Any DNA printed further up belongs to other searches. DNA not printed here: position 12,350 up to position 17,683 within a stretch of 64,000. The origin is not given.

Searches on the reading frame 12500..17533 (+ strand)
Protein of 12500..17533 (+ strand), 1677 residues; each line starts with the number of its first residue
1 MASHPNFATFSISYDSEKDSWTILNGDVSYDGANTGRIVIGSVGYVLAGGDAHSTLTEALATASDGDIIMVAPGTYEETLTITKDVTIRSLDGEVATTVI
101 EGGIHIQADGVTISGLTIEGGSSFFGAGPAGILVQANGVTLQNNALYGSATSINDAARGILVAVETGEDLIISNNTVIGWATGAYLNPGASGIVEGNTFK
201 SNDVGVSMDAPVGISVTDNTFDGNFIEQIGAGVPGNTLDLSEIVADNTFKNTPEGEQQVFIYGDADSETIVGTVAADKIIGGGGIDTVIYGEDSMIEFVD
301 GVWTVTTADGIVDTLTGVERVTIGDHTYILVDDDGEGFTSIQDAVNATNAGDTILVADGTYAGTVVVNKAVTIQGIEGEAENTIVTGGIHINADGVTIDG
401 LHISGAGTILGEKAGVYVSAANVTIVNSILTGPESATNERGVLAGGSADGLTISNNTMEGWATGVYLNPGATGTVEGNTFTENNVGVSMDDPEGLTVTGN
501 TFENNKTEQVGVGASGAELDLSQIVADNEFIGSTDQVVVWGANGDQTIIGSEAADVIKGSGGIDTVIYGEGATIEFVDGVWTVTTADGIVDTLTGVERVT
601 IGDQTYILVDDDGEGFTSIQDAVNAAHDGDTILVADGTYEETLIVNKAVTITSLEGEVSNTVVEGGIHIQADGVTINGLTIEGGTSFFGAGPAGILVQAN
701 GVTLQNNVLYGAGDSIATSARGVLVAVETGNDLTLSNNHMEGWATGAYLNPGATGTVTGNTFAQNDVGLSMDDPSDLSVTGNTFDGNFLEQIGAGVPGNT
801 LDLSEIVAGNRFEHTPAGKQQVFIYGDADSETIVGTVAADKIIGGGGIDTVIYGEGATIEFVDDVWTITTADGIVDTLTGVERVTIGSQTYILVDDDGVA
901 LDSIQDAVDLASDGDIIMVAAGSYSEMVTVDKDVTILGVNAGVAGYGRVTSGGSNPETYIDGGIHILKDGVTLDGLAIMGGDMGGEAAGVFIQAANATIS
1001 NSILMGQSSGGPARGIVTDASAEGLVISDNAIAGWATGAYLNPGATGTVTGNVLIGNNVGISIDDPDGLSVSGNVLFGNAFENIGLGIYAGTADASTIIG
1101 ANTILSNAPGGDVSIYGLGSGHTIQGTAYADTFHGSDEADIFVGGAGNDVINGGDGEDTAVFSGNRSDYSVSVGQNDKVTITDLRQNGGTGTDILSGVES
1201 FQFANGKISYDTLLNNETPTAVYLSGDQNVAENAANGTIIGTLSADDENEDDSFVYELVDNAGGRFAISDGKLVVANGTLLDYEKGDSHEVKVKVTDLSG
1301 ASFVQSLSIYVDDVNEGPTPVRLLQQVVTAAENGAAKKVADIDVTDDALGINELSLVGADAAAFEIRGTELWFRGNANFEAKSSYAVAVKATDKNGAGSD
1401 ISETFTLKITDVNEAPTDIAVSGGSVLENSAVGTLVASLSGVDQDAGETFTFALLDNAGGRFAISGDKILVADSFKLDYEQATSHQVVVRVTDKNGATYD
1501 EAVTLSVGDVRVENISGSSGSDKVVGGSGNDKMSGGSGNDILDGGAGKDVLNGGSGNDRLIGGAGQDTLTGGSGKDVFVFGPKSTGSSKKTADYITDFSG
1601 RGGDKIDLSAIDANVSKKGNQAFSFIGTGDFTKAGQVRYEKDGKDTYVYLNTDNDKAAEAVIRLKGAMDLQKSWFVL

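Call 50: search_protein_families(library=pfam, proteins=[window:12500-17533:+], max_evalue=0.00001)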
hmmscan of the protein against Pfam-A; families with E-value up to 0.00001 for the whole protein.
window:12500-17533:+ (1677 aa): 4 families
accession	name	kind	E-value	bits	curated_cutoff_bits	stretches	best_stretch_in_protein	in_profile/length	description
PF05048.19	NosD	-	4.3e-36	124.8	23.6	4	346-543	2-182/212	Periplasmic copper-binding protein (NosD)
PF00353.25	HemolysinCabind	-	1.6e-29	101.9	23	4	1517-1551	2-36/36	RTX calcium-binding nonapeptide repeat (4 copies)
PF00028.23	Cadherin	-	1.1e-16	61.5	28.8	0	1229-1301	4-82/93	Cadherin domain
PF07602.17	DUF1565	-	4.3e-08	33.2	20.3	0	54-251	16-226/257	Protein of unknown function (DUF1565)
